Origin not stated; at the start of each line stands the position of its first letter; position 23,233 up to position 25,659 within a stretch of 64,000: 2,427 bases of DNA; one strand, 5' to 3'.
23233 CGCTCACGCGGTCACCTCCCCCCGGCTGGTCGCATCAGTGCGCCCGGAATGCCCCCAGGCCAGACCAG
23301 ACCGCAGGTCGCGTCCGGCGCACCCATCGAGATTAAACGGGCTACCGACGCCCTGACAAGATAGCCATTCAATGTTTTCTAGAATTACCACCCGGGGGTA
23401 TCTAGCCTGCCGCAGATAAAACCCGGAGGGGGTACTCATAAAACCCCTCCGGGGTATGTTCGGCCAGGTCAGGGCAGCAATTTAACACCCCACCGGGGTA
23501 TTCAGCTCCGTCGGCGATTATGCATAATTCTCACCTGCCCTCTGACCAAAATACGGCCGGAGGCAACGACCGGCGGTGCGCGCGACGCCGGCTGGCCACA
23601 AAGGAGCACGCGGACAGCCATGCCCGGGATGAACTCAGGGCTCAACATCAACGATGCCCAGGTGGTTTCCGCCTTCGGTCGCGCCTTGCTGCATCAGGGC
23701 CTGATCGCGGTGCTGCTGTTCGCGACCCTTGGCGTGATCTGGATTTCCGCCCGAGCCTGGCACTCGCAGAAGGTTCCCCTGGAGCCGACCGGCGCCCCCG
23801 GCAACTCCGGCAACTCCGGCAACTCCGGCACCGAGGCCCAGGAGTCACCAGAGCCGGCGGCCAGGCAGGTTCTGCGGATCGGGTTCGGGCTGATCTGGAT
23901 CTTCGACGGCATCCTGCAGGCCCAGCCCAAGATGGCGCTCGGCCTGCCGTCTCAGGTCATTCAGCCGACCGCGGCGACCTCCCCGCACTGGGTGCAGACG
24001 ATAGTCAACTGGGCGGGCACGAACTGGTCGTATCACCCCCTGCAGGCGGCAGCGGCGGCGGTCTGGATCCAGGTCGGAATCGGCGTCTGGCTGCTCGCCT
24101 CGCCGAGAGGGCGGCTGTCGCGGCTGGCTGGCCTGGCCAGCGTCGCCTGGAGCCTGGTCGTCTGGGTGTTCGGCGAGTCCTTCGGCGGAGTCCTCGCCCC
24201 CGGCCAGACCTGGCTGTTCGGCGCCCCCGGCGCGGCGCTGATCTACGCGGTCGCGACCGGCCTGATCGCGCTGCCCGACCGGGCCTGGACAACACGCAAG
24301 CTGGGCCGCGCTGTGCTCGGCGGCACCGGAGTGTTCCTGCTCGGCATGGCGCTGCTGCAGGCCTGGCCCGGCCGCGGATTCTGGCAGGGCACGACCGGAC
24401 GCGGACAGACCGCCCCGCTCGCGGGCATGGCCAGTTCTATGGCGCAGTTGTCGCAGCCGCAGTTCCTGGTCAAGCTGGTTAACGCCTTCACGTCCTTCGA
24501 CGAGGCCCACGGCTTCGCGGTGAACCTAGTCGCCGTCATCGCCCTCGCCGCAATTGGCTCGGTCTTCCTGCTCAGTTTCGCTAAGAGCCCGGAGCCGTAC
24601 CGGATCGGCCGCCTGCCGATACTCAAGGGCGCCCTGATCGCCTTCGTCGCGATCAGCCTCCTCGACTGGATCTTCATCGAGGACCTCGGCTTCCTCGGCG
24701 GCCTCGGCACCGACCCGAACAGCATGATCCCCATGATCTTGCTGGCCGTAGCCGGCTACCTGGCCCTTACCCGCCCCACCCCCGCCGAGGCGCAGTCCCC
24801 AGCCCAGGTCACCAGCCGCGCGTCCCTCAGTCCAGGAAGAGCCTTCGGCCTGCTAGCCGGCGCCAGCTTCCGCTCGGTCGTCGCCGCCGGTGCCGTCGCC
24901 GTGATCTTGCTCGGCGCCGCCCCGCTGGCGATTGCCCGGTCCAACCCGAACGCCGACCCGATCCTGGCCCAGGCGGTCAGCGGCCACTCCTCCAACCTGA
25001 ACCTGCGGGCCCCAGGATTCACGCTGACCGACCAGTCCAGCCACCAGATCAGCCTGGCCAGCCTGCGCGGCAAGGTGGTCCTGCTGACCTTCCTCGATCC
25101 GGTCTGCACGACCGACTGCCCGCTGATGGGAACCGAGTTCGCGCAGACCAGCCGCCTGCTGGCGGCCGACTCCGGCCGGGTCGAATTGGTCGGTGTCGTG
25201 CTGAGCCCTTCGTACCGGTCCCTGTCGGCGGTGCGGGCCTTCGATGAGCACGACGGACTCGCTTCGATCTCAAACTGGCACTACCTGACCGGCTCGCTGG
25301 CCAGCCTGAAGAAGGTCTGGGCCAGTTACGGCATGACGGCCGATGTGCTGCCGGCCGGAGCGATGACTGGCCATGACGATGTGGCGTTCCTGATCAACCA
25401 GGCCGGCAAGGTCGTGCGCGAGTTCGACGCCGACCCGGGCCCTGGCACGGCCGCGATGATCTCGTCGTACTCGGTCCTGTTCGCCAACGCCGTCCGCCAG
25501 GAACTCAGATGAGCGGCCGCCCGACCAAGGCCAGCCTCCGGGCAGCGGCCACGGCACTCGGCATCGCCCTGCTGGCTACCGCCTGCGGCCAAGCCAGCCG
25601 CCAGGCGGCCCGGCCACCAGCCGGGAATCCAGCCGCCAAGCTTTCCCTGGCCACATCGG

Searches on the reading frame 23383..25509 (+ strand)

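Call 70: search_protein_families(library=pfam, proteins=[window:23383-25509:+], max_evalue=0.0001)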
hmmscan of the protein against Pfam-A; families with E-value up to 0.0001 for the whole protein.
window:23383-25509:+ (709 aa): 2 families
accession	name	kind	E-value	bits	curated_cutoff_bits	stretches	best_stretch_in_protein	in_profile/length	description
PF02630.20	SCO1-SenC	-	5e-09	36.7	22.8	1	545-676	3-133/134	SCO1/SenC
PF00578.27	AhpC-TSA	-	2e-06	28.2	26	1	542-677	4-121/124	AhpC/TSA family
